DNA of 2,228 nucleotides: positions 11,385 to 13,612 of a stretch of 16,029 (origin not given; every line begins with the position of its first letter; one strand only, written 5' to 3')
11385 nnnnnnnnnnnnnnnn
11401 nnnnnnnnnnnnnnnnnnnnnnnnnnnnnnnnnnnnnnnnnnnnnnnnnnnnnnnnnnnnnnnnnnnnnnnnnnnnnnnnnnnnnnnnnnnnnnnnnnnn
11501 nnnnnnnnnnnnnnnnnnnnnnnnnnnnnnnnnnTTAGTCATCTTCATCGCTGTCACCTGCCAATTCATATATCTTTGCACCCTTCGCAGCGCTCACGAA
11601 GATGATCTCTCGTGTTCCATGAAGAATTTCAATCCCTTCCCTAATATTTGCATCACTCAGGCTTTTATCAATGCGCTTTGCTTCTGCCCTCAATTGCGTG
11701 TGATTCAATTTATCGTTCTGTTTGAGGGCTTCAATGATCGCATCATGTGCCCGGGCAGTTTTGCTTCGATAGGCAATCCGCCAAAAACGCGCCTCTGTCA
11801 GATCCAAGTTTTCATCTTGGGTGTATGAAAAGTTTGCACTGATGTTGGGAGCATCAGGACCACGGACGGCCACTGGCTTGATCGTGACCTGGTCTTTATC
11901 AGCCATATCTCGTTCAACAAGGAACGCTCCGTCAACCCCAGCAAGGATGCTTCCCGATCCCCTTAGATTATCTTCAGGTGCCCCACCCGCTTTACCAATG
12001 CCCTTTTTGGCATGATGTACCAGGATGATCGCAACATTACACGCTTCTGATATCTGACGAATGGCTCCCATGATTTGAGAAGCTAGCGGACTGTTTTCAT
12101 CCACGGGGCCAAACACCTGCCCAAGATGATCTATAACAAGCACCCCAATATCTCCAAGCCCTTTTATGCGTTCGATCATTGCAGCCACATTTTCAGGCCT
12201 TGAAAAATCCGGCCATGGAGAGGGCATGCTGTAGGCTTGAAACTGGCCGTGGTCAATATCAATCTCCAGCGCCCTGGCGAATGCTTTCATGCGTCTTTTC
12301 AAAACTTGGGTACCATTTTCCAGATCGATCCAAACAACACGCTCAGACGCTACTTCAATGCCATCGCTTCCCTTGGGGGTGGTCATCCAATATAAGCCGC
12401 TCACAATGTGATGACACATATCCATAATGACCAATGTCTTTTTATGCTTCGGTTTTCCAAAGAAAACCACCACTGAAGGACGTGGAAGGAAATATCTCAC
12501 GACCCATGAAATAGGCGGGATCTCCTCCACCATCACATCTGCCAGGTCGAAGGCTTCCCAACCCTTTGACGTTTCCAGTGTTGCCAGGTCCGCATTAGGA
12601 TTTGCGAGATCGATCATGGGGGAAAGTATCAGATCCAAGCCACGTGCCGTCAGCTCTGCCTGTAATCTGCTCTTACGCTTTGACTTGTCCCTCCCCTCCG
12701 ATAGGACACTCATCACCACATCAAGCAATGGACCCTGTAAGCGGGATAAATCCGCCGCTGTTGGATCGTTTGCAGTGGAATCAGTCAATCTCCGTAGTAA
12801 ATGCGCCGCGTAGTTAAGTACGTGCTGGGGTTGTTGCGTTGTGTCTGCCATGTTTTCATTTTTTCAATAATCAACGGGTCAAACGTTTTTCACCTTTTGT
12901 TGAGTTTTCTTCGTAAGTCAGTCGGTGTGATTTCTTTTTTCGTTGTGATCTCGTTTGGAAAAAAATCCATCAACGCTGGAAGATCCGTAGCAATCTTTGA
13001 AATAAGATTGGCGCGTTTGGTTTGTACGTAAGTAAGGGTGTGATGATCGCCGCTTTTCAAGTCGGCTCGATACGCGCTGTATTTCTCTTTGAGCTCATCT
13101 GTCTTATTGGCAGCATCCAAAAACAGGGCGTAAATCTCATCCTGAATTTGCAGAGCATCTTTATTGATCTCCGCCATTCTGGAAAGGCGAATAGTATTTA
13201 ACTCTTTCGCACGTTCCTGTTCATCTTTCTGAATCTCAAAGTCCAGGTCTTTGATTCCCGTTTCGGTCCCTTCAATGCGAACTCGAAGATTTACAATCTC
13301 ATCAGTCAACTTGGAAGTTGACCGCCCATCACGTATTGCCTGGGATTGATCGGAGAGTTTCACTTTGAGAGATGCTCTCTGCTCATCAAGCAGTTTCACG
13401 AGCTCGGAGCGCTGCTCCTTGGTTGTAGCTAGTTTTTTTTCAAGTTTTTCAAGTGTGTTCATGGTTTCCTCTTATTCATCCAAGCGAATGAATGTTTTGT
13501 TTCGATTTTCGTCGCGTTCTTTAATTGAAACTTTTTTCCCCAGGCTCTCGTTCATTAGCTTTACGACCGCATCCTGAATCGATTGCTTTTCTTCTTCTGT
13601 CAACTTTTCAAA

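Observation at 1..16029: Capsid-less, terminase-less replicon whose only virion gene is a tape measure: candidate new type of phage satellite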

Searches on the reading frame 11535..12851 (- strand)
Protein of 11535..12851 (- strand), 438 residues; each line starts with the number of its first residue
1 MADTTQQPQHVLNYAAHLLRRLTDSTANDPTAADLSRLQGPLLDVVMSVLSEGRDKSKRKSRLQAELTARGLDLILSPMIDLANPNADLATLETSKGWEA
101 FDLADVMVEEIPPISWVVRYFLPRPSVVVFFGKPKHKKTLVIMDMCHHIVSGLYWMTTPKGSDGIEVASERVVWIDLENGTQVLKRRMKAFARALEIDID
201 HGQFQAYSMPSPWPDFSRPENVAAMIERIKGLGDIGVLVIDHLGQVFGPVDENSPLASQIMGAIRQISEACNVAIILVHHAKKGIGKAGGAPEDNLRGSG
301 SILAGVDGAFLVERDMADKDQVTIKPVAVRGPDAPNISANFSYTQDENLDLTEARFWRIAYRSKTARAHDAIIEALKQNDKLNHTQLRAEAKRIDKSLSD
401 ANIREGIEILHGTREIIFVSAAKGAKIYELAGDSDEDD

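Call 8: search_protein_families(library=pfam, max_evalue=0.01, proteins=[window:11535-12851:-])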
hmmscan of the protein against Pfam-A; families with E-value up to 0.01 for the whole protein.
window:11535-12851:- (438 aa): 2 families
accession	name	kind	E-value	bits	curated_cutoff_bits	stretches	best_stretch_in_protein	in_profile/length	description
PF13481.12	AAA_25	-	7.2e-24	84.9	27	1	105-284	14-193/195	AAA domain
PF03796.21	DnaB_C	-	0.0043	16.9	27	0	220-319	115-218/255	DnaB-like helicase C terminal domain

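Call 10: search_protein_families(library=phrogs, max_evalue=0.01, proteins=[window:11535-12851:-])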
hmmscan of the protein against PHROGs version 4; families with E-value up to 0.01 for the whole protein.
window:11535-12851:- (438 aa): 12 families
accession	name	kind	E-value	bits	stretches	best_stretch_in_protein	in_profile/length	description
phrog_906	-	DNA, RNA and nucleotide metabolism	7.7e-21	75.5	1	109-327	511-710/872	DNA polymerase/primase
phrog_3123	-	unknown function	1.6e-18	67.6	1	94-322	310-546/583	-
phrog_239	-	DNA, RNA and nucleotide metabolism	2.4e-13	50.9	1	108-320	342-561/801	DNA primase/helicase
phrog_19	-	DNA, RNA and nucleotide metabolism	5.1e-10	39.8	1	122-321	350-550/621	DnaB-like replicative helicase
phrog_2850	-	unknown function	1.5e-09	38.3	1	112-322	145-340/465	-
phrog_6357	-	unknown function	1.7e-08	35.1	1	115-389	21-262/321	-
phrog_25693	-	unknown function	2.5e-08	33.9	1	109-306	34-232/405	-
phrog_1284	-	unknown function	1.4e-07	32.1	1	115-318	25-227/306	-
phrog_3228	-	DNA, RNA and nucleotide metabolism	3.4e-06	26.7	1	171-320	413-562/766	replicative helicase-primase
phrog_2597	-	DNA, RNA and nucleotide metabolism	2e-05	24.3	1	127-397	369-630/747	DNA primase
phrog_5482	-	unknown function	0.00059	19.7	1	233-319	162-253/341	-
phrog_6012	-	DNA, RNA and nucleotide metabolism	0.0031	17.8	1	171-287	190-299/447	DNA helicase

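Call 26: find_homologous_proteins(query=window:11535-12851:-, max_evalue=1e-20)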
Query window:11535-12851:- (438 aa): 97 proteins with E <= 1e-20 among 8000 candidates.
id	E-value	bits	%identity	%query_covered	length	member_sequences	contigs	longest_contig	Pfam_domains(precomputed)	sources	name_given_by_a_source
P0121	4.2e-290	980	100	100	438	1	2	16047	PF13481.13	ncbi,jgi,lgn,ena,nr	ncbi:MAG TPA: AAA family ATPase [Anaerolineales bacterium]|nr:AAA family ATPase [Anaerolineales bact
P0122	2.1e-216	737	74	99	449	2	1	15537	PF13481.13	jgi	jgi:hypothetical protein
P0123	4.9e-210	716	72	100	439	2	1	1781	PF13481.13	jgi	jgi:AAA domain-containing protein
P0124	2.9e-208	710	71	100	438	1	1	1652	PF13481.13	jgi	jgi:hypothetical protein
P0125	2.8e-205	700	72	100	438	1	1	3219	PF13481.13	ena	-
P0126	5.3e-205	699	70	100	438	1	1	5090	PF13481.13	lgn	-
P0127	1.3e-204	698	70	100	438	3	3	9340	PF13481.13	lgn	-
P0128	3.7e-204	696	71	100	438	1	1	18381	PF13481.13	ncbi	-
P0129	5.5e-202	689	69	100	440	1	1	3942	PF13481.13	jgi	jgi:hypothetical protein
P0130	3.3e-201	687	70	99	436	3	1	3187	PF13481.13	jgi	-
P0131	1.5e-200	684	69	100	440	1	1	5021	PF13481.13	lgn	-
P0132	7.1e-200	682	70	100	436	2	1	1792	PF13481.13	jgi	-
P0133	3.1e-199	680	71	97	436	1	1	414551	PF13481.13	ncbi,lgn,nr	ncbi:MAG: AAA family ATPase [Chloroflexi bacterium]|nr:AAA family ATPase [Chloroflexota bacterium]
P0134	6.5e-199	679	70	100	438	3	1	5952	PF13481.13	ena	-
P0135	3.9e-198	677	71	97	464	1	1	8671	PF13481.13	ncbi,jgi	jgi:hypothetical protein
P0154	2.0e-186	638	66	100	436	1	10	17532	PF13481.13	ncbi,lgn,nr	ncbi:MAG: AAA family ATPase [Anaerolineales bacterium]|nr:AAA family ATPase [Anaerolineales bacteriu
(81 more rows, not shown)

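Call 33: find_related_loci(query=A2, collection=genome_contigs, flank=10000)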
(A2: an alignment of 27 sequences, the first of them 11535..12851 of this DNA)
Query A2 (438 aa) in genome_contigs; peptide patterns used: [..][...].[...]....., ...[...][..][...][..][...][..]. (x = any residue, [..] = any of these).
40 stretches matched a pattern; 5 encode a relative of the query (tblastn E <= 1e-3); 5 distinct loci.
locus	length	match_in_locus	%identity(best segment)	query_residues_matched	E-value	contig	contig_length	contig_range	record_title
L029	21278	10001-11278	71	12-436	0e+0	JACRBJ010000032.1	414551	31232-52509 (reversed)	MAG: Chloroflexi bacterium isolate NC_groundwater_1617_Pr3_B-0.1um_54_22 SR-2_scaffold_141_1488717, whole genome shotgun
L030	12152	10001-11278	61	12-437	5e-178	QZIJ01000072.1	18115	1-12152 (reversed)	MAG: Anaerolineaceae bacterium isolate SURF_68 contig-100_4526_length_18115_read_count_77036, whole genome shotgun seque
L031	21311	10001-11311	59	1-438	8e-177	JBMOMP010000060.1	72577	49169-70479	MAG: Chloroflexota bacterium isolate Betzabe_MAG053 MAG053_60, whole genome shotgun sequence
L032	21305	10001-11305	52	2-438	3e-153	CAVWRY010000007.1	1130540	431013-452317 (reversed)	MAG: uncultured Chloroflexia bacterium isolate MFD01213.bin.1.46 genome assembly, contig: contig_5209, whole genome shot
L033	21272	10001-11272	53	13-437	1e-146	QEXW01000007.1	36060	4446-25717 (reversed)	MAG: Anaerolineae bacterium isolate Nak57 k99_15816, whole genome shotgun sequence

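Call 34: find_related_loci(query=A2, collection=viral_contigs, flank=10000)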
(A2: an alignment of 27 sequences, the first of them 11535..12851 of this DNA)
Query A2 (438 aa) in viral_contigs; peptide patterns used: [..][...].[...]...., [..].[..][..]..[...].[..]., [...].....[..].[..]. (x = any residue, [..] = any of these).
113 stretches matched a pattern; 2 encode a relative of the query (tblastn E <= 1e-3); 2 distinct loci.
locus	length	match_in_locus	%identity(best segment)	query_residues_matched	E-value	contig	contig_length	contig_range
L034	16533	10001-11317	72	1-437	0e+0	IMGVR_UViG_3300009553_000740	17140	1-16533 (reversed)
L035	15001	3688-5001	69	1-437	0e+0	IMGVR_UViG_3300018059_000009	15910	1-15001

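Call 35: find_related_loci(query=A2, collection=metagenome_contigs, flank=10000)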
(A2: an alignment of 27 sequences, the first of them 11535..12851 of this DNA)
Query A2 (438 aa) in metagenome_contigs; peptide patterns used: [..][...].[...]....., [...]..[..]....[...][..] (x = any residue, [..] = any of these).
171 stretches matched a pattern; 21 encode a relative of the query (tblastn E <= 1e-3); 21 distinct loci.
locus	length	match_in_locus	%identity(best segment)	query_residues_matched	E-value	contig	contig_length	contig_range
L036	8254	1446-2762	72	1-437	0e+0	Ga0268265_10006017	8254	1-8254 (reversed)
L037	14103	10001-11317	72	1-437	0e+0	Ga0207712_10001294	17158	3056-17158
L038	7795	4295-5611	68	1-438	0e+0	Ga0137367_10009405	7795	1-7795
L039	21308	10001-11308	69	1-437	0e+0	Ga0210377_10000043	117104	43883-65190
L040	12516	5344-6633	66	3-436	0e+0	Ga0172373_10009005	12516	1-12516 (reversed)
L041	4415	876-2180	60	1-437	0e+0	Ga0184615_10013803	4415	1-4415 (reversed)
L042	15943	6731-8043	69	1-437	1e-173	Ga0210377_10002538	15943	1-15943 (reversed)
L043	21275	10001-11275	56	12-436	8e-156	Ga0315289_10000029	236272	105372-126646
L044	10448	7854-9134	48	12-437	1e-132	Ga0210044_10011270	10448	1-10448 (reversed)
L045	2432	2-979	56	112-437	2e-133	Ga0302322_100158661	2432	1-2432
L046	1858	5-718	59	200-437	1e-94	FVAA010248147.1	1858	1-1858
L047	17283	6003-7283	39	14-436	3e-85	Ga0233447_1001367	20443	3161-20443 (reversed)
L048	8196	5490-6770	39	14-436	8e-85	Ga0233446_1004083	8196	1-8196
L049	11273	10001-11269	39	14-432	3e-84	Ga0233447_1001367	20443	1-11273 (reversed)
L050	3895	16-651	62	224-436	2e-83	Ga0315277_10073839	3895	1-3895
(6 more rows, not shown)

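Call 53: search_protein_families(library=pfam, alignment_id=A3, max_evalue=0.001)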
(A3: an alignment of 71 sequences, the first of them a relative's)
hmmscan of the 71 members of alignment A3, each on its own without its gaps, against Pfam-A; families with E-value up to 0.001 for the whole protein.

A. member 1, L029:5239-5544:+ (102 aa): 0 families

B. families by the number of members that match (of 71 scanned): 15 families
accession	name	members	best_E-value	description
PF01807.25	Zn_ribbon_DnaG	4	6e-09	CHC2 zinc finger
PF09250.16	Prim-Pol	2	4e-10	Bifunctional DNA primase/polymerase, N-terminal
PF13155.12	Toprim_2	2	2.4e-05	Toprim-like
PF13614.12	AAA_31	1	4.3e-40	AAA domain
PF01656.29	CbiA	1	6.6e-19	CobQ/CobB/MinD/ParA nucleotide binding domain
PF03420.18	Peptidase_S77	1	3.8e-15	Prohead core protein serine protease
PF06564.18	CBP_BcsQ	1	3.6e-09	Cellulose biosynthesis protein BcsQ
PF08239.17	SH3_3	1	1.8e-07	Bacterial SH3 domain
PF10609.15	ParA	1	2.9e-07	NUBPL iron-transfer P-loop NTPase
PF00684.25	DnaJ_CXXCXGXG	1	6.2e-07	DnaJ central domain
PF08273.17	Zn_Ribbon_Prim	1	4e-06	Zinc-binding domain of primase-helicase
PF07015.17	VirC1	1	0.0001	VirC1 protein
PF09140.17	MipZ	1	0.0002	ATPase MipZ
PF14369.11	Zn_ribbon_19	1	0.00029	zinc-ribbon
PF12760.12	Zn_ribbon_IS1595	1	0.0006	Transposase zinc-ribbon domain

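Call 54: search_protein_families(library=phrogs, alignment_id=A3, max_evalue=0.0001)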
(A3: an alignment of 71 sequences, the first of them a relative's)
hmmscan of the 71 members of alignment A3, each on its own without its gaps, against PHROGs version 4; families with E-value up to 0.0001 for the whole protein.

A. member 1, L029:5239-5544:+ (102 aa): 0 families

B. families by the number of members that match (of 71 scanned): 17 families
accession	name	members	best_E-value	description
phrog_47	-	4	1.6e-26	DNA primase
phrog_6444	-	4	3.6e-17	DNA primase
phrog_849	-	4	8.8e-10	DNA primase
phrog_239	-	4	1.2e-09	DNA primase/helicase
phrog_20533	-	2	2e-19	-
phrog_510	-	2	1.7e-13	DNA primase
phrog_11992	-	2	3.4e-05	-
phrog_6247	-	1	1.1e-104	DNA topoisomerase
phrog_164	-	1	1.9e-53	ParA-like partition protein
phrog_207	-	1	4.8e-21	head maturation protease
phrog_1358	-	1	4.1e-14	FtsK/SpoIIIE-like protein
phrog_26824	-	1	1.2e-07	-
phrog_38278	-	1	2.9e-07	-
phrog_360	-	1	9e-07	DNA primase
phrog_16945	-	1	3.4e-06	endonuclease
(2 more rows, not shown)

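Call 66: search_protein_families(library=padloc, max_evalue=0.001, proteins=[window:11535-12851:-])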
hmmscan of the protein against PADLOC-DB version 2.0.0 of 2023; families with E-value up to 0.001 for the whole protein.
window:11535-12851:- (438 aa): 0 families

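Call 80: search_protein_families(library=pfam, max_evalue=0.01, proteins=[L030:4184-5569:+, L030:3105-4184:+, L039:7636-8331:+, L039:2607-3302:+, L042:5030-5806:+, L042:3434-4150:+, L043:7925-8743:+])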
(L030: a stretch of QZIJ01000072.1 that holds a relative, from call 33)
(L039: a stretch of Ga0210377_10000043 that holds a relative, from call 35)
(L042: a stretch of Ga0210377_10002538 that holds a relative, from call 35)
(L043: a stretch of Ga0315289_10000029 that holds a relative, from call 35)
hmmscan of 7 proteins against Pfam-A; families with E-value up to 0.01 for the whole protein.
L030:4184-5569:+ (462 aa): 0 families

L030:3105-4184:+ (360 aa): 0 families

L039:7636-8331:+ (232 aa): 0 families

L039:2607-3302:+ (232 aa): 1 family
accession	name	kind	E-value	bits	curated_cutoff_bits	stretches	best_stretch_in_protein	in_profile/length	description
PF18159.6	S_4TM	-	0.0084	15.9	26.9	0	150-210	192-257/291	SMODS-associating 4TM effector domain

L042:5030-5806:+ (259 aa): 0 families

L042:3434-4150:+ (239 aa): 0 families

L043:7925-8743:+ (273 aa): 0 families

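Call 99: search_dna_similar(query=window:11535-12851:-, collection=plasmids, mode=protein, max_rows=12)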
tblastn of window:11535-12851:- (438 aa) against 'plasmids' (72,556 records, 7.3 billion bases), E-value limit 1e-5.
Records with a match: 1; places in all: 1; records where one place covers at least 80% of the query: 0.
Best place of each record, by identity: <60% 1.
By first word of the organism name: Candidatus 1.
By predicted mobility (MOB-suite, as given by PLSDB): non-mobilizable 1.
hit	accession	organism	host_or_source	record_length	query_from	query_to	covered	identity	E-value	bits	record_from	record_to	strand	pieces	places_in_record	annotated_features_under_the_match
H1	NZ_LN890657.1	Candidatus Promineifilum breve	-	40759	113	406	67%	28.3%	8e-26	118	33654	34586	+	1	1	AAA family ATPase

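Call 100: search_dna_similar(query=window:11535-12851:-, collection=phages, mode=protein, max_rows=12)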
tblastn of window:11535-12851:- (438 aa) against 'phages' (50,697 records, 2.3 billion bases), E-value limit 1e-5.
Records with a match: 30; places in all: 30; records where one place covers at least 80% of the query: 0.
Best place of each record, by identity: <60% 30.
By first word of the organism name: Mycobacterium 19; Gordonia 4; Caudoviricetes 2; Corynebacterium 2; Burkholderia 2; Bacteriophage 1.
By host as written in the record: Mycobacterium smegmatis mc2 155 14; Mycobacterium smegmatis mc#155 5; - 3; Gordonia terrae 3612 2; Corynebacterium flavescens ATCC 10340 2; Burkholderia cepacia 2; Gordonia terrae CAG3 1; Gordonia rubripertincta NRRL B-16540 1.
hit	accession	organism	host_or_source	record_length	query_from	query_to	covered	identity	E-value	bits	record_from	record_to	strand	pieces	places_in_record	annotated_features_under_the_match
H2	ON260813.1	Gordonia phage BiggityBass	Gordonia terrae CAG3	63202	67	326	59%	25.1%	1e-6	57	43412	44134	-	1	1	48: DNA primase/helicase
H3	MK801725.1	Gordonia phage Yago84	Gordonia terrae 3612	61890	67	324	59%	24.9%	4e-6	56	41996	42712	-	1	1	48: DNA primase/helicase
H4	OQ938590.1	Gordonia phage Sisko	Gordonia rubripertincta NRRL B-16540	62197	67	324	59%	24.9%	4e-6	56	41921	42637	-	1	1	48: DNA primase/polymerase/helicase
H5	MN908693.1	Gordonia phage AnClar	Gordonia terrae 3612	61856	67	324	59%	24.9%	4e-6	56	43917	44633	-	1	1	49: DNA primase/helicase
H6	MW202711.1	Caudoviricetes sp.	Manatee Spring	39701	100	307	47%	27.6%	3e-6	56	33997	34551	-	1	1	regulatory protein repA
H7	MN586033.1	Corynebacterium phage EmiRose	Corynebacterium flavescens ATCC 10340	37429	109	348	55%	22.8%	1e-7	60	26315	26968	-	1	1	33: dsDNA helicase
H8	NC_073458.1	Corynebacterium phage EmiRose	Corynebacterium flavescens ATCC 10340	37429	109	348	55%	22.8%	1e-7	60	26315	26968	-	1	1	33: dsDNA helicase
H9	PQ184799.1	Mycobacterium phage Prince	Mycobacterium smegmatis mc#155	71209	110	322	49%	25.2%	3e-6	56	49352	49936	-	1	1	51: DNA primase/polymerase/helicase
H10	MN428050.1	Mycobacterium phage Apex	Mycobacterium smegmatis mc2 155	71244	110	322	49%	25.2%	3e-6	56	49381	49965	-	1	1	52: DNA primase/polymerase/helicase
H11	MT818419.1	Mycobacterium phage Lolalove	Mycobacterium smegmatis mc#155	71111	110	322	49%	24.8%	2e-6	57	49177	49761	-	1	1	52: DNA primase/polymerase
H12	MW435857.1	Mycobacterium phage Hydro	Mycobacterium smegmatis mc2 155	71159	110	322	49%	24.8%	2e-6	57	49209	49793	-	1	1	51: DNA primase/helicase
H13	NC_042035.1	Mycobacterium phage Zemanar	Mycobacterium smegmatis mc2 155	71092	110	322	49%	24.8%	2e-6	57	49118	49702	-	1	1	52: DNA polymerase/primase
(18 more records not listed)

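Call 110: find_encoding_contigs(protein=P0122, flank=10000, max_places=1)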
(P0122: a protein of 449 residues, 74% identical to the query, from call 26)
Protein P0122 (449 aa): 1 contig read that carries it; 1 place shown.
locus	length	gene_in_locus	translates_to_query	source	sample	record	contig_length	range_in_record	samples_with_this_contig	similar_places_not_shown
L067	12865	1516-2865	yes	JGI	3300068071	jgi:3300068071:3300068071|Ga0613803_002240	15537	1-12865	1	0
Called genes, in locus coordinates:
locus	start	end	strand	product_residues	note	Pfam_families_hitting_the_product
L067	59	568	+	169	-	-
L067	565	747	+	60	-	-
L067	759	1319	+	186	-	-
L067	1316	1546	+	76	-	-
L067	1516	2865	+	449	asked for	PF13481:AAA_25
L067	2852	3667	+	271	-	-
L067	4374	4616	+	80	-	-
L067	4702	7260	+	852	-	PF12965:DUF3854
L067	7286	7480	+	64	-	-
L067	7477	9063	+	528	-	PF00239:Resolvase, PF13408:Zn_ribbon_recom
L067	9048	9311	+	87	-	PF12728:HTH_17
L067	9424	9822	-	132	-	-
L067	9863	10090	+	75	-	-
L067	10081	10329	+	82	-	-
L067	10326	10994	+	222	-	-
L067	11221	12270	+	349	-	PF00589:Phage_integrase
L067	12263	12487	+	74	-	-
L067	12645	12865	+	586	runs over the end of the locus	-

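Call 111: find_encoding_contigs(protein=P0154, flank=10000, max_places=1)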
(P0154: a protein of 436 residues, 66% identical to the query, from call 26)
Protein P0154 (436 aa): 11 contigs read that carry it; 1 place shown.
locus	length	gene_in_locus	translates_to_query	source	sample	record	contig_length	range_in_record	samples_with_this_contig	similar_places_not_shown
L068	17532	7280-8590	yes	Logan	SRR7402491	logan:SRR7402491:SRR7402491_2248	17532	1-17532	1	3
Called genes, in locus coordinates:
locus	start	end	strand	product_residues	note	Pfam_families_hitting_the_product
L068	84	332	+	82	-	PF12728:HTH_17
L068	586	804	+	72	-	-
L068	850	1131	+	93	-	-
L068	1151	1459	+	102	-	-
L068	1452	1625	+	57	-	-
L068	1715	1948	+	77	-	-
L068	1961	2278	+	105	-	PF06347:SH3_4 (weak), PF08239:SH3_3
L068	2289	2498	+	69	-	-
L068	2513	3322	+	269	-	-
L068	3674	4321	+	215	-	-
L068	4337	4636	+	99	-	PF07927:HicA_toxin (weak)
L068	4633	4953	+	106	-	PF05534:HicB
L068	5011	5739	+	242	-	-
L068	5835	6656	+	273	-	-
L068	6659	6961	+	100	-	PF14369:Zn_ribbon_19 (weak)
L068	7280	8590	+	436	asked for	PF13481:AAA_25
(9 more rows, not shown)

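Call 112: find_encoding_contigs(protein=P0128, flank=10000, max_places=1)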
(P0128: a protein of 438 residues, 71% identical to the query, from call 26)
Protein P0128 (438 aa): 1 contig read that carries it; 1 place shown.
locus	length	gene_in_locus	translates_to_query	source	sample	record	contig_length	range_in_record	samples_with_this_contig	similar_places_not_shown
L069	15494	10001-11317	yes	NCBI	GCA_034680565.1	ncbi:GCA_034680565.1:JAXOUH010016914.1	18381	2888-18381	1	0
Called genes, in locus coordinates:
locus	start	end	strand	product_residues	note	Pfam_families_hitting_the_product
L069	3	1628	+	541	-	PF00239:Resolvase, PF07508:Recombinase (weak), PF13408:Zn_ribbon_recom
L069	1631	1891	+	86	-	PF12728:HTH_17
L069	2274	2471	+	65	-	-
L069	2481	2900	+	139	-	-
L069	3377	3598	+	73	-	-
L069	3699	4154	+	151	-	-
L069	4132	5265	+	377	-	-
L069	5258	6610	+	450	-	-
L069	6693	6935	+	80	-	-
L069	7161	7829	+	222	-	PF01555:N6_N4_Mtase (faint)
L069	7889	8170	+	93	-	-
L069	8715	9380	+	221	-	-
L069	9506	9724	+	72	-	-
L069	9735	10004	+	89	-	-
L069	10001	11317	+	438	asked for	PF13481:AAA_25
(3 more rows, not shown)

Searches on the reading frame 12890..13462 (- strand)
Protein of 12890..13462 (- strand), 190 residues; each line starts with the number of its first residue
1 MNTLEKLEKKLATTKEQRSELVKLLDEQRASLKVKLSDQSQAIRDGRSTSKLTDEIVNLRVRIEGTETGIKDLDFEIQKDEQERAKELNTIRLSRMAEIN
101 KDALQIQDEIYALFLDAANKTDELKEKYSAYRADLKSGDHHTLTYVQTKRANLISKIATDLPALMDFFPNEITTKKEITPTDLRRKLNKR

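Call 8: search_protein_families(library=pfam, max_evalue=0.01, proteins=[window:12890-13462:-])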
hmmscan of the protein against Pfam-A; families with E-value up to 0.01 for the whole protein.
window:12890-13462:- (190 aa): 0 families

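Call 10: search_protein_families(library=phrogs, max_evalue=0.01, proteins=[window:12890-13462:-])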
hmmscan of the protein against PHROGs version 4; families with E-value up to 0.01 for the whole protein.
window:12890-13462:- (190 aa): 0 families

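Call 39: search_protein_families(library=ncbifam, max_evalue=0.01, proteins=[window:12890-13462:-])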
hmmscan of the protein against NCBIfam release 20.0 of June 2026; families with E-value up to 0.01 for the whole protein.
window:12890-13462:- (190 aa): 1 family
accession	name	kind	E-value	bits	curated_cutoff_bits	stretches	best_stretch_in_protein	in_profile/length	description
NF045487.1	ASRP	equivalog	0.00077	18.2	300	1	4-138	333-465/593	archaea-specific SMC-related protein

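Call 66: search_protein_families(library=padloc, max_evalue=0.001, proteins=[window:12890-13462:-])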
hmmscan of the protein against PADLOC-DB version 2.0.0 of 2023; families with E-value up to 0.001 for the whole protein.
window:12890-13462:- (190 aa): 0 families
